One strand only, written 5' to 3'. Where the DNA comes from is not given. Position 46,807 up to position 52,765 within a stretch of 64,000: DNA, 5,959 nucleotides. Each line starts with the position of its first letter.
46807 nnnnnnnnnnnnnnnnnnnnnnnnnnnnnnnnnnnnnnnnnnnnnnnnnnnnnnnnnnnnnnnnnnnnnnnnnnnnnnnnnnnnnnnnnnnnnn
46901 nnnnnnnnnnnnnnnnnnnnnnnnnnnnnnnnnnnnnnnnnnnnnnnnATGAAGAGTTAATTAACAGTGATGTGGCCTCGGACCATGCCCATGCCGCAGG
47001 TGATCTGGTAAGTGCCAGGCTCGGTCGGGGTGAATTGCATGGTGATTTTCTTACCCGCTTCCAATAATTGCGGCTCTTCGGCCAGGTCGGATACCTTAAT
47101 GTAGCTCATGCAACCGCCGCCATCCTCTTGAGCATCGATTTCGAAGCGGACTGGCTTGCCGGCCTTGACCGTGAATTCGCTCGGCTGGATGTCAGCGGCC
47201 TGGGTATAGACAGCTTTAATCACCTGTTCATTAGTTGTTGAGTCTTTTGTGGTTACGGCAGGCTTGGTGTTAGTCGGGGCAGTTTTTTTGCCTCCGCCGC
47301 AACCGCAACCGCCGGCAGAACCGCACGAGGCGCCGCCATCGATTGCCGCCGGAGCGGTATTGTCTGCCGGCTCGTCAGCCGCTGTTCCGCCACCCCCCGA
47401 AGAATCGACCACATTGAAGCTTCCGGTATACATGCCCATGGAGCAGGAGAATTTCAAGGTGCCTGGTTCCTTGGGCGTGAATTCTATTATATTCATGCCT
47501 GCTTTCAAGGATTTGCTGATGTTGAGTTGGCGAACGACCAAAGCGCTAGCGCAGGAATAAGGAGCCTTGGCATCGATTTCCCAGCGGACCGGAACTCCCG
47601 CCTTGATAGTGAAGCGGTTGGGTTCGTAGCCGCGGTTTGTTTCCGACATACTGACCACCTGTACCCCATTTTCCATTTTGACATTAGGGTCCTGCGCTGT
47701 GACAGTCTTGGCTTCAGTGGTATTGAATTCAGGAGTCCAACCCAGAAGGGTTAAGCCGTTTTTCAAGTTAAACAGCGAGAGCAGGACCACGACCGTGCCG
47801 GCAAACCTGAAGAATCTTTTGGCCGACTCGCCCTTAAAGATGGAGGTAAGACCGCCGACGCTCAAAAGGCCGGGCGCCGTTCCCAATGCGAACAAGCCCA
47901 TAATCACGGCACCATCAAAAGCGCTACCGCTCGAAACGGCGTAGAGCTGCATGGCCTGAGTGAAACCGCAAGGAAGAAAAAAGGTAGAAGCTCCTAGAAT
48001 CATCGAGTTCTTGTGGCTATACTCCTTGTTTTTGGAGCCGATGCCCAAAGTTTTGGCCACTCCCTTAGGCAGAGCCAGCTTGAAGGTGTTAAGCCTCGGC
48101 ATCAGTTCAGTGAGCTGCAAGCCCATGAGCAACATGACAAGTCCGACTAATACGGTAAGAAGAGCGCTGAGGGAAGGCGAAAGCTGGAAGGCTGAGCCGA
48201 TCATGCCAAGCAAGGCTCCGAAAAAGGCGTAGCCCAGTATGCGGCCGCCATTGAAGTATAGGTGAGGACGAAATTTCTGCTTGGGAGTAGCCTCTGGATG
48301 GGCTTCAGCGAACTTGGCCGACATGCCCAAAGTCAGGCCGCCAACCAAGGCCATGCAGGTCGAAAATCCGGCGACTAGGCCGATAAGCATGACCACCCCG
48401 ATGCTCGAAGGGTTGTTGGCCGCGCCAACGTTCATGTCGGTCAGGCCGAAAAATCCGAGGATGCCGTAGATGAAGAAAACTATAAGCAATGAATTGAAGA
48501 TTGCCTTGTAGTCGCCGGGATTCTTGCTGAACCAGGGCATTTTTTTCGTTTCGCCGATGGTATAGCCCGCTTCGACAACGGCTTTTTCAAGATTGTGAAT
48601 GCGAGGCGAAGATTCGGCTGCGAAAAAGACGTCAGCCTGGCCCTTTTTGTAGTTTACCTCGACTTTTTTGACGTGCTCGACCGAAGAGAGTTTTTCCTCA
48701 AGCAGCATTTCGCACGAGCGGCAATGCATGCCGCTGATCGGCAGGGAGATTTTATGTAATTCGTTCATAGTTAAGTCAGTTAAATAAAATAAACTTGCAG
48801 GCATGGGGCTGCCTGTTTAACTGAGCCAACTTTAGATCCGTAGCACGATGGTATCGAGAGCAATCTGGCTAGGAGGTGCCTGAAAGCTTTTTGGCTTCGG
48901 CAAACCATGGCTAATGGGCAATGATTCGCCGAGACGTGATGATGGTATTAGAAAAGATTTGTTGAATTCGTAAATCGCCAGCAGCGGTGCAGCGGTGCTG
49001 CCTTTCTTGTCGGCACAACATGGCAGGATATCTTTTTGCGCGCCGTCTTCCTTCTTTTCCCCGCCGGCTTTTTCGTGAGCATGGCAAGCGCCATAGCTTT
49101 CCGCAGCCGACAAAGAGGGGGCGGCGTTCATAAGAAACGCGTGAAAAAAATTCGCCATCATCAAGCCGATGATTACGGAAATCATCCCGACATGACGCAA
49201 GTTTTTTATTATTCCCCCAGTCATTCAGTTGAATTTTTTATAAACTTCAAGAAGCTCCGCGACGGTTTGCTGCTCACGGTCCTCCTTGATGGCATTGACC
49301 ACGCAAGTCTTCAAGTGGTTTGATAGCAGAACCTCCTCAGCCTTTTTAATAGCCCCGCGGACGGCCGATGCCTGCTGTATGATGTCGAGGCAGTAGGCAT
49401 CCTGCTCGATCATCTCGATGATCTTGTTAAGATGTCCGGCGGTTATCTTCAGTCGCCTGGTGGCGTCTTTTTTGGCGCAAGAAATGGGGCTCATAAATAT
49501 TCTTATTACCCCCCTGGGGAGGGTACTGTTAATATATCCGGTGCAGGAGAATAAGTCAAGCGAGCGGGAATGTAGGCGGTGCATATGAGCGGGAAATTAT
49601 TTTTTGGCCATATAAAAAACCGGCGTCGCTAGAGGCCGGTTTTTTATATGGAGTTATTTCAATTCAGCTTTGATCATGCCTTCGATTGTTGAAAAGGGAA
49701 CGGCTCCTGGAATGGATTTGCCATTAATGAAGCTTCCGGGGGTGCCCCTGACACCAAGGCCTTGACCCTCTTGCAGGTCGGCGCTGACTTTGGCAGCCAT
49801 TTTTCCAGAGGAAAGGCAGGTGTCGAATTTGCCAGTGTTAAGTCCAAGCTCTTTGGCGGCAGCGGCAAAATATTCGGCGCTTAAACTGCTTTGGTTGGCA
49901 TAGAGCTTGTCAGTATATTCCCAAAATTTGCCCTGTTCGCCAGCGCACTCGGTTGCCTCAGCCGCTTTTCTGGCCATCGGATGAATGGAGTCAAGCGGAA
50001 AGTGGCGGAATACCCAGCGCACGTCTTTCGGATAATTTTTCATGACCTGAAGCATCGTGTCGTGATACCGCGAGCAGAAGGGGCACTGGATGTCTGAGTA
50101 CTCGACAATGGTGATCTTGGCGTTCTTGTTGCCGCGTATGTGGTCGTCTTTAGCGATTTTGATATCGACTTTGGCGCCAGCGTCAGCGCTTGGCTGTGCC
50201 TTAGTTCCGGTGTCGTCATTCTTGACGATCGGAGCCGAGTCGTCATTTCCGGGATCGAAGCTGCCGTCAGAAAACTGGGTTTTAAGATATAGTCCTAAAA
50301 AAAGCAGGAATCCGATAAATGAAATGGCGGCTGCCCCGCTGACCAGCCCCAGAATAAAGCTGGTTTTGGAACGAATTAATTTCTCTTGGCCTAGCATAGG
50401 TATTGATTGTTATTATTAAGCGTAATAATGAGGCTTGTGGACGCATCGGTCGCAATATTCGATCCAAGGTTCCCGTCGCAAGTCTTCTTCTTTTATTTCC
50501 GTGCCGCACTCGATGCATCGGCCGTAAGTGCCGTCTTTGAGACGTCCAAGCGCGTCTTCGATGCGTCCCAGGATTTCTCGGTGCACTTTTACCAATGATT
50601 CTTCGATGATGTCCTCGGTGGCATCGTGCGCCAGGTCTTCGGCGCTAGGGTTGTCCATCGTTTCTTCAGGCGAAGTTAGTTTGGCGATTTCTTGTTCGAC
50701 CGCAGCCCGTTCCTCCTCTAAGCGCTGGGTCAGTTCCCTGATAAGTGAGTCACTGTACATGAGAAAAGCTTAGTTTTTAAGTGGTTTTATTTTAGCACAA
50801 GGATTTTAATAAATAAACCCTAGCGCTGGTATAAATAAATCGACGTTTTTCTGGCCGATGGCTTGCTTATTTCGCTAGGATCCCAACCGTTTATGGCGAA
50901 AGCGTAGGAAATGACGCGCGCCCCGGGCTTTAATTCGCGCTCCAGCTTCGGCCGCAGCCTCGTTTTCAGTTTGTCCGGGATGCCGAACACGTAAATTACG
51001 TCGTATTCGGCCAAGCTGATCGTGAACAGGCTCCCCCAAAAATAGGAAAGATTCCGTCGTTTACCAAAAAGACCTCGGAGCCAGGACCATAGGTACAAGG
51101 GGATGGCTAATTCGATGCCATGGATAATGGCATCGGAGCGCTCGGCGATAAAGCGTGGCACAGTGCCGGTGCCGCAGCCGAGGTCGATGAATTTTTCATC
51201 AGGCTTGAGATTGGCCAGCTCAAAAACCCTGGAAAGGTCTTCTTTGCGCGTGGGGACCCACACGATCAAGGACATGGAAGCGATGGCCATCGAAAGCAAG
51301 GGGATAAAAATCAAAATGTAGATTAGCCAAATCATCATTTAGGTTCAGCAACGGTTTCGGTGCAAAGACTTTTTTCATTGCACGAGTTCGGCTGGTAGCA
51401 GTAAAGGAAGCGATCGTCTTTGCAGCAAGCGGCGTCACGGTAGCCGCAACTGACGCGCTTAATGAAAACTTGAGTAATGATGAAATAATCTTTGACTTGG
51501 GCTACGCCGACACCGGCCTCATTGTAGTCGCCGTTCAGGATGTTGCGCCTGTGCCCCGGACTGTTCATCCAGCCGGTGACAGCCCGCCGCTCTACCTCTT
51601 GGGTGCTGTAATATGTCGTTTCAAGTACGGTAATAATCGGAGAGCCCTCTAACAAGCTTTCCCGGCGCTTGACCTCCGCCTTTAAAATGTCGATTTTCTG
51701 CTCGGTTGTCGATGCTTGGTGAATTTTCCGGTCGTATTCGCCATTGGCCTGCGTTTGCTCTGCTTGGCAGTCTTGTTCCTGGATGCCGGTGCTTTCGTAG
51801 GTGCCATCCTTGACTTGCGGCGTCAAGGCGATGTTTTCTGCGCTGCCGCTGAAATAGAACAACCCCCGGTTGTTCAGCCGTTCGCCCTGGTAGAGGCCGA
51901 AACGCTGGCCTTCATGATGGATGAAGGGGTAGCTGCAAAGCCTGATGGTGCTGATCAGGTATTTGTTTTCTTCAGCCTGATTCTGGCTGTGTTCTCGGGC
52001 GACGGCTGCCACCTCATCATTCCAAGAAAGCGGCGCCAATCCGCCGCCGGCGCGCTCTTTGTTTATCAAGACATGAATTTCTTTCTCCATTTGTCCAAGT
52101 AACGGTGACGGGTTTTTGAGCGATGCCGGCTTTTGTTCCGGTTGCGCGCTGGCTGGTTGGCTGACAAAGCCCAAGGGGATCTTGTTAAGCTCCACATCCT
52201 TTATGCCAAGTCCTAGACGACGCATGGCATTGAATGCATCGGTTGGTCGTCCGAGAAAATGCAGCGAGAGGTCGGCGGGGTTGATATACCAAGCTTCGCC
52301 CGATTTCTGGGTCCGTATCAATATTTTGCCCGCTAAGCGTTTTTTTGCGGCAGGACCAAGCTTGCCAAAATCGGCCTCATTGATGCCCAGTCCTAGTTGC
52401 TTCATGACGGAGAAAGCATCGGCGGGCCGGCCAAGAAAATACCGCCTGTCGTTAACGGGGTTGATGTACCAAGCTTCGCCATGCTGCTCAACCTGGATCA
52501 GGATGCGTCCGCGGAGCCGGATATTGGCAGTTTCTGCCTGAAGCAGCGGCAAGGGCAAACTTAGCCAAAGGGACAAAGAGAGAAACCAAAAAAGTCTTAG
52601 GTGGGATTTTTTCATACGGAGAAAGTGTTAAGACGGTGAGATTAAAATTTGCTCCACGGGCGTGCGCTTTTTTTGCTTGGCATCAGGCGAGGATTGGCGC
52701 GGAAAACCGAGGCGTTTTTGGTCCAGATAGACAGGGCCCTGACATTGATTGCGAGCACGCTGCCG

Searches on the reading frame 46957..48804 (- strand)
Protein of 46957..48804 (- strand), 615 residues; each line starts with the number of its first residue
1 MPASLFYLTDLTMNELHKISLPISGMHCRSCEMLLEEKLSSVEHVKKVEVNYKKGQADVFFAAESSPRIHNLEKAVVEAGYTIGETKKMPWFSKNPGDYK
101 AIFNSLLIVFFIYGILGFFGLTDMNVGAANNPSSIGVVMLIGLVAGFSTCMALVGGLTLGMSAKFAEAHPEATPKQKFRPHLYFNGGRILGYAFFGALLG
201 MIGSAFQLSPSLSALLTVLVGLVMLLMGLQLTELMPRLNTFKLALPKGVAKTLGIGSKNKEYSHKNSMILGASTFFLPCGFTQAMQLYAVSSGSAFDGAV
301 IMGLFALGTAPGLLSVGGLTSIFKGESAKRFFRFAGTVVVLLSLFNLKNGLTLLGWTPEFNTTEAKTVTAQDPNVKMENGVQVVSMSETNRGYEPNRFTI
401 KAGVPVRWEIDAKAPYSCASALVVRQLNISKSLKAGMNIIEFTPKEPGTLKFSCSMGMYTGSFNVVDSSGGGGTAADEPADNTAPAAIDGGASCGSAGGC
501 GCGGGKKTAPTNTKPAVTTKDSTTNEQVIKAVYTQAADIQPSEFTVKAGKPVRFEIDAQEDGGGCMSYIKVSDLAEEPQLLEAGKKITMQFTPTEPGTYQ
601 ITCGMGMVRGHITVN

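Call 22: search_protein_families(library=pfam, proteins=[window:46957-48804:-], max_evalue=0.01)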
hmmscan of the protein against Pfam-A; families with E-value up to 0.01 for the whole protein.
window:46957-48804:- (615 aa): 5 families
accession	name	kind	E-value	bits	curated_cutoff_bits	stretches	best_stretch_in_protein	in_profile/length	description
PF13386.12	DsbD_2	-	2.8e-34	119.2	24.9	1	138-344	2-198/199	Cytochrome C biogenesis protein transmembrane region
PF13473.12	Cupredoxin_1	-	2.9e-25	88.7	27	2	521-614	15-104/104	Cupredoxin-like domain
PF00403.32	HMA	-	3e-11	44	24.8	1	22-82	3-62/62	Heavy-metal-associated domain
PF00630.25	Filamin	-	1.1e-06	29.8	26.9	1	537-603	12-80/93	Filamin/ABP280 repeat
PF06570.16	DUF1129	-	0.0075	16.3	29.1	0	99-225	80-192/207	Protein of unknown function (DUF1129)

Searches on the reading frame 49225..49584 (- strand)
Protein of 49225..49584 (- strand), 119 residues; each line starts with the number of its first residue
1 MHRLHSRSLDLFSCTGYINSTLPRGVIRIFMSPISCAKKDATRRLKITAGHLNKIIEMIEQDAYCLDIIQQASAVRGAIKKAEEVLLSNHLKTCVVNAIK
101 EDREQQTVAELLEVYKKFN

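Call 22: search_protein_families(library=pfam, proteins=[window:49225-49584:-], max_evalue=0.01)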
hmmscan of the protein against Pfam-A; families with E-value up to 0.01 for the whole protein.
window:49225-49584:- (119 aa): 1 family
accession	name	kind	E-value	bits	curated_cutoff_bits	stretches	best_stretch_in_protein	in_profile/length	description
PF02583.22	Trns_repr_metal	-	4.7e-23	81.8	22.8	1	38-117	2-78/78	Metal-sensitive transcriptional repressor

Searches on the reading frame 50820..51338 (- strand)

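Call 70: search_protein_families(library=pfam, proteins=[window:50820-51338:-], max_evalue=0.0001)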
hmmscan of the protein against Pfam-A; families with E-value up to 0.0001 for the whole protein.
window:50820-51338:- (172 aa): 1 family
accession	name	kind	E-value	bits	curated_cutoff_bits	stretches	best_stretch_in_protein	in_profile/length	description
PF08123.19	DOT1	-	6.2e-05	23.1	23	0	29-77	25-74/205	Histone methylation protein DOT1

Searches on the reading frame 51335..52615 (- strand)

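Call 70: search_protein_families(library=pfam, proteins=[window:51335-52615:-], max_evalue=0.0001)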
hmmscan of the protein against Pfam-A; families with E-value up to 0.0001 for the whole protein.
window:51335-52615:- (426 aa): 1 family
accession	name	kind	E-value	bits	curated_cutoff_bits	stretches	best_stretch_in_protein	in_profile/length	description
PF00188.32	CAP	-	6e-16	59.8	21.1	2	336-384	62-117/117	Cysteine-rich secretory protein family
